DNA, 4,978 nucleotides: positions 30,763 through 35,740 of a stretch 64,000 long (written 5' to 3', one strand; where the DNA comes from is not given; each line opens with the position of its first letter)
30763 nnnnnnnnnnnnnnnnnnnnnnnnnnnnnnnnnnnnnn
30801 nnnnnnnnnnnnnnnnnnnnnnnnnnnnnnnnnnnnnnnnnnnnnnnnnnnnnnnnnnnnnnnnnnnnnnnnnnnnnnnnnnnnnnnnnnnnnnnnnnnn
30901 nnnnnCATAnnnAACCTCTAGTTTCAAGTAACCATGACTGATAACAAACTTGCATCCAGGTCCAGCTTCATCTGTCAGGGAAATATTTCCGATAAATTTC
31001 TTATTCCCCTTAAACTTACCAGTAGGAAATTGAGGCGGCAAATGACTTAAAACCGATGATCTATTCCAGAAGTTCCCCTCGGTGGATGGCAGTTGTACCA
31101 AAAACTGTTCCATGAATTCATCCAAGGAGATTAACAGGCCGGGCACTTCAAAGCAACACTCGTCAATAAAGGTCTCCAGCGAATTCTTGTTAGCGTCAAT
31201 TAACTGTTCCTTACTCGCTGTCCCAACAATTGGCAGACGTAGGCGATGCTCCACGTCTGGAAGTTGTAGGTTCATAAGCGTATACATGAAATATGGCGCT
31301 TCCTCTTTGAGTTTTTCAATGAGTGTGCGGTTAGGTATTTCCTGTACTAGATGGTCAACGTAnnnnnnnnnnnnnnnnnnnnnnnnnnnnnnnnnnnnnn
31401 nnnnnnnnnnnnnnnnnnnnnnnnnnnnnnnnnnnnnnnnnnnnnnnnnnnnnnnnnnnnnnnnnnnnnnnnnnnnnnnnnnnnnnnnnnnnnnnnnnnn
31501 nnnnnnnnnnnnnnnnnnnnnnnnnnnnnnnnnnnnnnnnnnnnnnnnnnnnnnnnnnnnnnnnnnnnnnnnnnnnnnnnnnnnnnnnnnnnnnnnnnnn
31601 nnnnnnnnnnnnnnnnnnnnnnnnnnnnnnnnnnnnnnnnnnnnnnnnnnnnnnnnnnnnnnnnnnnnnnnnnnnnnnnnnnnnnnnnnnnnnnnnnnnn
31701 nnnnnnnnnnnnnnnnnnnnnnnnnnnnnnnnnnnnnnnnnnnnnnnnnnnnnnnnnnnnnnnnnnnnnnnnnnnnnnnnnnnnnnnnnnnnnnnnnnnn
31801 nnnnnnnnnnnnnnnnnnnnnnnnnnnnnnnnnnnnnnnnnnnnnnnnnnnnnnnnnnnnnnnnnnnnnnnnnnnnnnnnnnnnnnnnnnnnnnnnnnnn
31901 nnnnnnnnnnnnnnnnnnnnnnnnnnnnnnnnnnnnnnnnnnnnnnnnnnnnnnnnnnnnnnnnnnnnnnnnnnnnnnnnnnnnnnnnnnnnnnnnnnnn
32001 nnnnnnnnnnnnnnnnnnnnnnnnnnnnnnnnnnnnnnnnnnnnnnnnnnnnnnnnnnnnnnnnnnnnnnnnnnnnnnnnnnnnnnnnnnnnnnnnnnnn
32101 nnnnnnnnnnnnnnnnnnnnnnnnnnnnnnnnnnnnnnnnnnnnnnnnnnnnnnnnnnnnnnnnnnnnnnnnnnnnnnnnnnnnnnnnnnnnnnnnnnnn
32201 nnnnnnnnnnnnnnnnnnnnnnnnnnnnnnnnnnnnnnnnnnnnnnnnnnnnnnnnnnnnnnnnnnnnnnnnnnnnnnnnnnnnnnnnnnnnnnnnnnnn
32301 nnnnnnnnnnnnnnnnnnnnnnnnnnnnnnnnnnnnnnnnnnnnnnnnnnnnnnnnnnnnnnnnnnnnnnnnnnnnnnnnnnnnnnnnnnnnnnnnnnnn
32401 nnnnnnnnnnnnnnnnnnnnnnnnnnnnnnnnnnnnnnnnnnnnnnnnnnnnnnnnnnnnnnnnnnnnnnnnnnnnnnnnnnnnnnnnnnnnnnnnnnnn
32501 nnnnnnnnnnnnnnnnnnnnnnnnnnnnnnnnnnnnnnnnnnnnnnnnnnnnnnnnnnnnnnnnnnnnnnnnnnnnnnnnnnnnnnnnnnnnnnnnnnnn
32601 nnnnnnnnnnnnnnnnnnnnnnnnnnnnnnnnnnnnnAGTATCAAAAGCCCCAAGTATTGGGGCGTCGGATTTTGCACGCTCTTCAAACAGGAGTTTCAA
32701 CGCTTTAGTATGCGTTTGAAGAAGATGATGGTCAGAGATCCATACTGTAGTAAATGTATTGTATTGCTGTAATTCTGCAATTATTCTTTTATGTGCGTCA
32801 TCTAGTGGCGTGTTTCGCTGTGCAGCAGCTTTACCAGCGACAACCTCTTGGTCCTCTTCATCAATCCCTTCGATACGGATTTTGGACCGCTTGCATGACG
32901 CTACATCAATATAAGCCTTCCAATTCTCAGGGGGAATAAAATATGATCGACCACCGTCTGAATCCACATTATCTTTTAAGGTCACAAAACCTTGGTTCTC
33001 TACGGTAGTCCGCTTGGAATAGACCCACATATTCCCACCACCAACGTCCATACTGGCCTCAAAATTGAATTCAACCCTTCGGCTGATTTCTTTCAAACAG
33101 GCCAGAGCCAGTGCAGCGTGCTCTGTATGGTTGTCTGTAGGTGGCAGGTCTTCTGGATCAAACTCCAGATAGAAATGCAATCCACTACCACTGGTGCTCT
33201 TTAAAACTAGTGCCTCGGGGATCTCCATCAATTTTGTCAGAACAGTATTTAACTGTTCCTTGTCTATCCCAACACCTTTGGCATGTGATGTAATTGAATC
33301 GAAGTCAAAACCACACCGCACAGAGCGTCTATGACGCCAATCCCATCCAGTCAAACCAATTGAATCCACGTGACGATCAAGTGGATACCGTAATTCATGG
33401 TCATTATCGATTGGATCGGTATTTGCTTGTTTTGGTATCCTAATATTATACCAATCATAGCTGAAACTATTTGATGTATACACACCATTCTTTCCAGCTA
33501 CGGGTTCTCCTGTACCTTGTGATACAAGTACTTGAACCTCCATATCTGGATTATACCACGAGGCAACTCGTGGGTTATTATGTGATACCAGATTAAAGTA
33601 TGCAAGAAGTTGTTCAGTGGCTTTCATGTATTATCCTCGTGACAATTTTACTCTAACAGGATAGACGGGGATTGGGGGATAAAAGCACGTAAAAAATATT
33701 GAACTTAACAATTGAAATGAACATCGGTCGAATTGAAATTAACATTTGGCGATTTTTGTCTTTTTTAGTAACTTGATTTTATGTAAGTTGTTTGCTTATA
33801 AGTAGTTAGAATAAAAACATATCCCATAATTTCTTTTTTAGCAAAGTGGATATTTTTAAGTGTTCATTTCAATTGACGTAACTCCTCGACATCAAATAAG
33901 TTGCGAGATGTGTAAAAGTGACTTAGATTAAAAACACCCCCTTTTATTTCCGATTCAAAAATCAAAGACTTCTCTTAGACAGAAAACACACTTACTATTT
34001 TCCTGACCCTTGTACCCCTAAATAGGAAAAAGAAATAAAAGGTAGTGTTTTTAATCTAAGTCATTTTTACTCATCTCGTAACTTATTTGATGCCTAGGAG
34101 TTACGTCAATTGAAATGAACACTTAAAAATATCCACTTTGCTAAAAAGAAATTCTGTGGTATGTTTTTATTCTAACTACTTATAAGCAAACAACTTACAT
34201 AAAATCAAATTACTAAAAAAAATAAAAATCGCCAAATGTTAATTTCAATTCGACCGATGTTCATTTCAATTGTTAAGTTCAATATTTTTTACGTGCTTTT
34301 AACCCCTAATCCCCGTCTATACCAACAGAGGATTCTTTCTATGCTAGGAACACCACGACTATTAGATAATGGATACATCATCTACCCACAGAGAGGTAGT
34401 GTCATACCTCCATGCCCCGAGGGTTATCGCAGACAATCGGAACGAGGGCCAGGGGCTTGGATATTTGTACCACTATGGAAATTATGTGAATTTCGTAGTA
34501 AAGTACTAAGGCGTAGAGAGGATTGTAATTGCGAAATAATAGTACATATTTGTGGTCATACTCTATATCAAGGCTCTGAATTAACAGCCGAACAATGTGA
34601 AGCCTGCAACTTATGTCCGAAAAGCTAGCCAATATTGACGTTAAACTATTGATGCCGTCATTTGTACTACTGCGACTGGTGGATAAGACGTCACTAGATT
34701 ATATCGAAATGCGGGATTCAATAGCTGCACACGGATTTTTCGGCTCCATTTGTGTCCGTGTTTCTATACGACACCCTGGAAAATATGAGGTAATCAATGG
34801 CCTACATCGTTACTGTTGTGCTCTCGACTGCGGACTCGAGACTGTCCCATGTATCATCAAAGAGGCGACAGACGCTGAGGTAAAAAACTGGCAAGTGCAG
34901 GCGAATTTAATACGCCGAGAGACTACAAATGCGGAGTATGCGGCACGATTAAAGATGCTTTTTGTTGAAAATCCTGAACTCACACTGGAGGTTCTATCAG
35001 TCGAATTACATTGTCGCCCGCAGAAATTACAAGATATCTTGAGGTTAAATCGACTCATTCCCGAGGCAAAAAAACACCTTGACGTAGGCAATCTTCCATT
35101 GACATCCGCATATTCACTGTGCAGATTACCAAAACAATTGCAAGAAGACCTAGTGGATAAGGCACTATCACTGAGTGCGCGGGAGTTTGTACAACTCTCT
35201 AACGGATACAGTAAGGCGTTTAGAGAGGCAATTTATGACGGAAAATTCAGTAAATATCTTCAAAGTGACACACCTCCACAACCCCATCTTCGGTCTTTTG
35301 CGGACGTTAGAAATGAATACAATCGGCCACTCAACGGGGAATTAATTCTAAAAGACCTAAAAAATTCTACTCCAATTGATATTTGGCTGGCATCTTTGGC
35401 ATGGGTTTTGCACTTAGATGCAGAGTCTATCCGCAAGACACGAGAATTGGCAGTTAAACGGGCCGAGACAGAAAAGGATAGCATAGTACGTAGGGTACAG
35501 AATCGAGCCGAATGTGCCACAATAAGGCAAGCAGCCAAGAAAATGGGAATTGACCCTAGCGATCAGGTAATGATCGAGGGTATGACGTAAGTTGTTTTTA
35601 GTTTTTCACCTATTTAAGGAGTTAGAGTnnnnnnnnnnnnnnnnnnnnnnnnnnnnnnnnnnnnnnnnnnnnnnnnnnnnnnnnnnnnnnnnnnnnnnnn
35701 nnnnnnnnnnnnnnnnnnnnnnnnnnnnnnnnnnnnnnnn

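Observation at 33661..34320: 660-bp near-perfect palindrome with six symmetric 15-bp iterons between the divergent primase-helicase and ParB-like genes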

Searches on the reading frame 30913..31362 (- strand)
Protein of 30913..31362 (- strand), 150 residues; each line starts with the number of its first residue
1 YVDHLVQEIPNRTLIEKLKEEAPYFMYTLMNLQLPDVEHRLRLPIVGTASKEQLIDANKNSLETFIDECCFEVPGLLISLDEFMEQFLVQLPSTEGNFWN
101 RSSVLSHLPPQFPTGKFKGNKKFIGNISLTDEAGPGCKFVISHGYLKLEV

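Call 61: predict_structure(alignment_id=A2)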
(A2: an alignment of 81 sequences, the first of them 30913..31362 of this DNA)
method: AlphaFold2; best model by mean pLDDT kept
length: 150 residues; sequences in the alignment: 81
mean_pLDDT: 89.2   pTM: 0.62
mean pLDDT of the five models: 89.2, 87.2, 86.5, 84.8, 84.4
residues with pLDDT >= 90: 104; 70-90: 34; 50-70: 11; < 50: 1
segments of 3 or more residues with pLDDT < 50: none
pLDDT, mean of each block of 10 residues (from residue 1): 72 95 94 80 67 85 95 95 96 92 94 93 96 92 93
secondary structure, 60 per line:
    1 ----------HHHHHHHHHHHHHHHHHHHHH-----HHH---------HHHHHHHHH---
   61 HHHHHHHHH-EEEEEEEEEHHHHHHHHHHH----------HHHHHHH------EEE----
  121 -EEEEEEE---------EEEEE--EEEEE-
elements in order: H11-31 H49-57 H61-69 E71-79 H80-90 H101-107 E114-116 E122-128 E138-142 E145-149

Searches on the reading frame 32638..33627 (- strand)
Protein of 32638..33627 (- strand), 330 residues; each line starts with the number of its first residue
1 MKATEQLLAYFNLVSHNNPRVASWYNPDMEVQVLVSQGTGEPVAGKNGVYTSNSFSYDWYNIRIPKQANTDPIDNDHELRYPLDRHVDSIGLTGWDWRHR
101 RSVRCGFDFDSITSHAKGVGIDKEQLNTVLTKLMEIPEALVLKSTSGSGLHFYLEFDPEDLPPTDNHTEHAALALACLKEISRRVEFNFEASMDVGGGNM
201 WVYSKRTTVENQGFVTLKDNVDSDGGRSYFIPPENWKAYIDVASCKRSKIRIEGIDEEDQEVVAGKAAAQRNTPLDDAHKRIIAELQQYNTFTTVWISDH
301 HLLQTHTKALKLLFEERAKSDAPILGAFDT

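Call 93: predict_structure(alignment_id=A3)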
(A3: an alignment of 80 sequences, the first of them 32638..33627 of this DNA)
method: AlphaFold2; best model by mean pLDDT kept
length: 330 residues; sequences in the alignment: 80
mean_pLDDT: 89.5   pTM: 0.81
mean pLDDT of the five models: 89.5, 88.7, 88.6, 86.8, 86.2
residues with pLDDT >= 90: 211; 70-90: 100; 50-70: 16; < 50: 3
segments of 3 or more residues with pLDDT < 50: 115-117
pLDDT, mean of each block of 10 residues (from residue 1): 97 91 96 96 95 95 96 97 96 97 95 54 87 97 93 97 97 94 87 83 91 95 94 92 80 80 73 80 90 82 86 91 78
secondary structure, 60 per line:
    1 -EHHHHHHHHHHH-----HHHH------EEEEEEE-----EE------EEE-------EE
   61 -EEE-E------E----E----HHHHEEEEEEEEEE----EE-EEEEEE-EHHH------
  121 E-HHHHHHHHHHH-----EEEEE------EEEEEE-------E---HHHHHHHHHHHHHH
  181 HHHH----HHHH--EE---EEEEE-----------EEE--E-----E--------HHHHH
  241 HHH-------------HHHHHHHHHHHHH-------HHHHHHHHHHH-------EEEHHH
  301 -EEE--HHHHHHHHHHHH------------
elements in order: H3-13 H19-22 E29-35 E49-51 E62-64 H83-86 E87-96 E104-109 H123-133 E139-143 E150-155 H167-184 H189-192 E200-204 E216-218 H236-243 H257-269 H277-287 E295-297 E302-304 H307-318

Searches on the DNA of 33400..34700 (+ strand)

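Call 4: search_dna_similar(query=window:33400-34600:+, collection=phages, mode=near, max_rows=40)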
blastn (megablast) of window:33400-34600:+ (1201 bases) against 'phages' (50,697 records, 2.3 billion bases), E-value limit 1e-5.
No match.

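Call 7: search_dna_similar(query=window:33400-34600:+, collection=phages, mode=distant, max_rows=30)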
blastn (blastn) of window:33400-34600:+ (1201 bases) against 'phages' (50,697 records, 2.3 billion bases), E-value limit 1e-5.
No match.

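Call 40: search_rna_families(source=window, start=33400, end=34700, threshold=evalue, max_evalue=1)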
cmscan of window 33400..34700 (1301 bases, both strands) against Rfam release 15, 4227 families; matches with E-value up to 1: 1.
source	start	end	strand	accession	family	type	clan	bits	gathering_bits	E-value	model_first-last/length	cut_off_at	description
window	33859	34124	+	RF03926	MIR1435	Gene; miRNA;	-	42.4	94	0.00012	1-186/186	no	MIR1435 microRNA precursor family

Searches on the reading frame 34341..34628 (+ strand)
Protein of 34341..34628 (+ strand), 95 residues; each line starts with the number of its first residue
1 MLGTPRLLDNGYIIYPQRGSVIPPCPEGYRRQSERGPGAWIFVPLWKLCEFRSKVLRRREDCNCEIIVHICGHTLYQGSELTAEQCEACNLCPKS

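Call 20: search_protein_families(library=phrogs, proteins=[window:34341-34628:+])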
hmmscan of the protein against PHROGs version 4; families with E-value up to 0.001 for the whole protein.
window:34341-34628:+ (95 aa): 0 families

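Call 37: search_protein_families(library=ncbifam, proteins=[window:34341-34628:+], max_evalue=0.1)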
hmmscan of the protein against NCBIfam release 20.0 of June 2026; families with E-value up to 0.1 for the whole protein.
window:34341-34628:+ (95 aa): 0 families

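Call 63: find_homologous_proteins(query=window:34341-34628:+, max_evalue=0.001)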
Query window:34341-34628:+ (95 aa): 3 proteins with E <= 0.001 among 3 candidates.
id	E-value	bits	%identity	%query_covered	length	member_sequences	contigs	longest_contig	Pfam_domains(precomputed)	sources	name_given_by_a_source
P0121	3.6e-62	225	100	100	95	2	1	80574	-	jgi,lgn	-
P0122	4.9e-58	211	94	100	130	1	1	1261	-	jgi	jgi:hypothetical protein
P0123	1.5e-33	133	63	94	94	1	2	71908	-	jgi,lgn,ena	jgi:hypothetical protein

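Call 64: find_encoding_contigs(protein=P0122, flank=4000, max_places=3)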
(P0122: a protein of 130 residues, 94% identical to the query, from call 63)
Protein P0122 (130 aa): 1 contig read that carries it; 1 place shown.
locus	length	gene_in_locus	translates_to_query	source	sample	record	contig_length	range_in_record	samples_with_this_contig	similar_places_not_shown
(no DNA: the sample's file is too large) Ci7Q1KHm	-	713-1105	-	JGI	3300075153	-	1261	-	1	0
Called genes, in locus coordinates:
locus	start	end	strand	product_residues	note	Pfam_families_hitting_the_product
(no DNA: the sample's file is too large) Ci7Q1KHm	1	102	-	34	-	?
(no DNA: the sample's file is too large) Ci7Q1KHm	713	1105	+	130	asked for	-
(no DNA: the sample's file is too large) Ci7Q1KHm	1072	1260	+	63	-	?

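Call 65: find_encoding_contigs(protein=P0121, flank=4000, max_places=4)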
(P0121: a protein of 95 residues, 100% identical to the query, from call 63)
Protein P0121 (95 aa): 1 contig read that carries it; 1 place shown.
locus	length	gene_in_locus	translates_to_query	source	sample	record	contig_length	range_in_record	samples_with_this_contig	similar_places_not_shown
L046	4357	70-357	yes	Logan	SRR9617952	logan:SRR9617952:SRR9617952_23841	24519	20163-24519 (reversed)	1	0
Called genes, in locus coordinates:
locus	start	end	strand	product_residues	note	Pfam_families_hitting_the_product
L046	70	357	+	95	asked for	-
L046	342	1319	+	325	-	PF02195:ParB_N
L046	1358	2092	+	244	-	-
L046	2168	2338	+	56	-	-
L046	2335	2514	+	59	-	-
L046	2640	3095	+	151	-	-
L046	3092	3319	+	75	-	-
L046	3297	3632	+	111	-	-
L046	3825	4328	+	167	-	-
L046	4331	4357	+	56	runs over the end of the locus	-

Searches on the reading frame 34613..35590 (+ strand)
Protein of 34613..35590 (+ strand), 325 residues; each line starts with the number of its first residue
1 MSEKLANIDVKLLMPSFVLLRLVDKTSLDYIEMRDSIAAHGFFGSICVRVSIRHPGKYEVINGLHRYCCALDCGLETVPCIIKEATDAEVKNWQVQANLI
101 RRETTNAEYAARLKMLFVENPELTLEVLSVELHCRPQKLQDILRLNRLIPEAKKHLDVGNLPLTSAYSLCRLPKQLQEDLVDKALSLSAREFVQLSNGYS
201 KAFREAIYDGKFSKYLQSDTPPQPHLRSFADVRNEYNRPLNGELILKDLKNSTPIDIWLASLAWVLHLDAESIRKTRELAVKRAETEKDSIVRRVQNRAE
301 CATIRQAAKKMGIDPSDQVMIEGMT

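Call 6: search_protein_families(library=pfam, proteins=[window:34613-35590:+])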
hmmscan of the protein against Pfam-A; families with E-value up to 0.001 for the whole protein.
window:34613-35590:+ (325 aa): 1 family
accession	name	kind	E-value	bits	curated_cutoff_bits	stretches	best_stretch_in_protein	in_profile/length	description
PF02195.25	ParB_N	-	5.3e-09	36.4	26.3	1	31-97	28-92/95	ParB N-terminal domain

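Call 12: search_dna_similar(query=window:34613-35590:+, collection=phages, mode=protein, max_rows=30)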
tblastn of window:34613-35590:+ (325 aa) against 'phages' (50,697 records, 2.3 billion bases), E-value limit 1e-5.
Records with a match: 6; places in all: 6; records where one place covers at least 80% of the query: 0.
Best place of each record, by identity: <60% 6.
By first word of the organism name: Rhodobacter 4; Bacteriophage 2.
By host as written in the record: Rhodobacter capsulatus YW1 4; - 2.
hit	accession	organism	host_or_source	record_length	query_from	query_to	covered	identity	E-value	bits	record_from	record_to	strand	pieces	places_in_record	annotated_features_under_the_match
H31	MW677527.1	Rhodobacter phage RcTiptonus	Rhodobacter capsulatus YW1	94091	41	231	59%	26.4%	4e-6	54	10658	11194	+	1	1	23: ParB-like nuclease domain protein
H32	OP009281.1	Rhodobacter phage RcMenchie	Rhodobacter capsulatus YW1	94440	41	231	59%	26.4%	4e-6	54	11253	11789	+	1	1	ParB-like nuclease domain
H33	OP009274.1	Rhodobacter phage RcKickapoo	Rhodobacter capsulatus YW1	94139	41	231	59%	26.4%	4e-6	54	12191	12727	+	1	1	ParB-like nuclease domain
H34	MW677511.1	Rhodobacter phage RcDurkin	Rhodobacter capsulatus YW1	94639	41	231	59%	26.4%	4e-6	54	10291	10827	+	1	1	23: ParB-like nuclease domain protein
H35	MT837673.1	Bacteriophage sp.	human fecal samples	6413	20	178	49%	28.2%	5e-7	57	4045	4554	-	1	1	record has no annotation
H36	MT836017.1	Bacteriophage sp.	human fecal samples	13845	24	185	50%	26.5%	2e-6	56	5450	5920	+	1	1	record has no annotation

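Call 14: find_related_loci(query=window:34613-35590:+, collection=viral_contigs, flank=6000)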
Query window:34613-35590:+ (325 aa) in viral_contigs; peptide patterns used: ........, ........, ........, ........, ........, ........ (x = any residue, [..] = any of these).
8 stretches matched a pattern; 7 encode a relative of the query (tblastn E <= 1e-3); 7 distinct loci.
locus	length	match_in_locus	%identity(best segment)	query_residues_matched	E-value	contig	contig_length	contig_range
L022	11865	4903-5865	65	1-325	2e-146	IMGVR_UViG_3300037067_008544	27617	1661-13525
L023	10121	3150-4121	64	1-324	3e-144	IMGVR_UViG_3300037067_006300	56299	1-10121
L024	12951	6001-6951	64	1-322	1e-142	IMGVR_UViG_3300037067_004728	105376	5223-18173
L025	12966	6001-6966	64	1-325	4e-141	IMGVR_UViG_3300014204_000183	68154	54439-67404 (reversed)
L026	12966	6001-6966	63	1-322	8e-138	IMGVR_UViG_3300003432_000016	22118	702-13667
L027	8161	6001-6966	63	1-322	7e-138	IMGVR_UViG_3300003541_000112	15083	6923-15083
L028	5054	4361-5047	74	1-229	2e-123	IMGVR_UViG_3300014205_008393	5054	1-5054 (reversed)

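Call 20: search_protein_families(library=phrogs, proteins=[window:34613-35590:+])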
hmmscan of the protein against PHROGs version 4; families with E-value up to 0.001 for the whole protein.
window:34613-35590:+ (325 aa): 12 families
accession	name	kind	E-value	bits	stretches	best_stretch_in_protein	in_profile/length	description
phrog_4715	-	DNA, RNA and nucleotide metabolism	2.1e-17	63.8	1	7-192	149-354/630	ParB-like partition protein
phrog_3264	-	DNA, RNA and nucleotide metabolism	3.5e-13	50.9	1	9-145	53-184/337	ParB-like partition protein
phrog_1033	-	DNA, RNA and nucleotide metabolism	5.6e-09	37.2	1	32-173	60-203/334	ParB-like partition protein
phrog_6218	-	DNA, RNA and nucleotide metabolism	1.4e-08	35.3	1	29-117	26-115/506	ParB-like partition protein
phrog_18726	-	unknown function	1.1e-07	31.9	1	76-182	106-210/572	-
phrog_723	-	DNA, RNA and nucleotide metabolism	4.8e-06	27.5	1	33-93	36-97/223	ParB-like partition protein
phrog_21315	-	unknown function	1.5e-05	25.2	1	27-111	29-107/415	-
phrog_498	-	other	2.2e-05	24.2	1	30-101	58-126/633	DNA methyltransferase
phrog_26387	-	DNA, RNA and nucleotide metabolism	4.6e-05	24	1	33-104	36-109/252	ParB-like partition nuclease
phrog_15982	-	unknown function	9.7e-05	22.5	0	146-193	188-238/453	-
phrog_8071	-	DNA, RNA and nucleotide metabolism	0.00043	20.6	1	32-124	31-117/389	ParB-like partition protein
phrog_620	-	DNA, RNA and nucleotide metabolism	0.00061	20.9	0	31-100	33-97/217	ParB-like partition protein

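Call 37: search_protein_families(library=ncbifam, proteins=[window:34613-35590:+], max_evalue=0.1)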
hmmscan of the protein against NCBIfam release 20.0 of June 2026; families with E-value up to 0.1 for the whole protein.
window:34613-35590:+ (325 aa): 7 families
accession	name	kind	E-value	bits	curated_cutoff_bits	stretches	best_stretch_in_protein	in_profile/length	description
TIGR00180.1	parB_part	domain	6.1e-14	52.2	58.45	1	32-148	31-146/186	ParB/RepB/Spo0J family partition protein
TIGR03734.1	PRTRC_parB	hypoth_equivalog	3.4e-13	49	278.6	1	29-209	16-199/555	PRTRC system ParB family protein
TIGR04285.1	nucleoid_noc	exception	5e-12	45.7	315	1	31-183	27-176/255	nucleoid occlusion protein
TIGR03454.1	partition_RepB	equivalog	6.9e-08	32.2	201.5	1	3-114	62-171/325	plasmid partitioning protein RepB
NF033589.0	staphy_B_SbnI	equivalog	0.0014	18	350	1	34-96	31-92/254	bifunctional transcriptional regulator/O-phospho-L-serine synthase SbnI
NF053625.1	SerKinSerKArch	equivalog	0.0039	16.4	380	1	32-92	37-97/244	ADP-dependent L-serine kinase SerK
NF010440.0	PRK13866.1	equivalog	0.0061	15.8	522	1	25-109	85-168/336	plasmid partitioning protein RepB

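Call 73: search_solved_structures(query=window:34613-35590:+, max_evalue=0.01, show_alignments=1)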
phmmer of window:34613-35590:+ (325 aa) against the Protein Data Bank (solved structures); distinct sequences matched with E-value up to 0.01: 9.
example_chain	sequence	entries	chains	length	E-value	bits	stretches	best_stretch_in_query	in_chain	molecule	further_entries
6sdk_A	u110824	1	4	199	4e-09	39.5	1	31-195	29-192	Stage 0 sporulation protein J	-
1vz0_A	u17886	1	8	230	4.6e-09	39.3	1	32-188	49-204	Chromosome-partitioning protein Spo0J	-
7ng0_A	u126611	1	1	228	1.1e-08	38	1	3-189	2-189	Nucleoid occlusion protein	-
7nfu_A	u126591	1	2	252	1.4e-08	37.7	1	3-189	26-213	Nucleoid occlusion protein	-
7o0n_A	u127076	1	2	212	2.1e-08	37.1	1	32-197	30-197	ParB family protein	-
6t1f_A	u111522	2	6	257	2.7e-08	36.7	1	29-204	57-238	Chromosome-partitioning protein ParB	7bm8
7bnr_A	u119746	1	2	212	3.9e-08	36.2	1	32-197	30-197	ParB family protein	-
7bnk_A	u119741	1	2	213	4e-08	36.2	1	32-197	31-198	ParB family protein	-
7ol9_A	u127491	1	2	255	2.8e-07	33.4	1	4-157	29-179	Nucleoid occlusion protein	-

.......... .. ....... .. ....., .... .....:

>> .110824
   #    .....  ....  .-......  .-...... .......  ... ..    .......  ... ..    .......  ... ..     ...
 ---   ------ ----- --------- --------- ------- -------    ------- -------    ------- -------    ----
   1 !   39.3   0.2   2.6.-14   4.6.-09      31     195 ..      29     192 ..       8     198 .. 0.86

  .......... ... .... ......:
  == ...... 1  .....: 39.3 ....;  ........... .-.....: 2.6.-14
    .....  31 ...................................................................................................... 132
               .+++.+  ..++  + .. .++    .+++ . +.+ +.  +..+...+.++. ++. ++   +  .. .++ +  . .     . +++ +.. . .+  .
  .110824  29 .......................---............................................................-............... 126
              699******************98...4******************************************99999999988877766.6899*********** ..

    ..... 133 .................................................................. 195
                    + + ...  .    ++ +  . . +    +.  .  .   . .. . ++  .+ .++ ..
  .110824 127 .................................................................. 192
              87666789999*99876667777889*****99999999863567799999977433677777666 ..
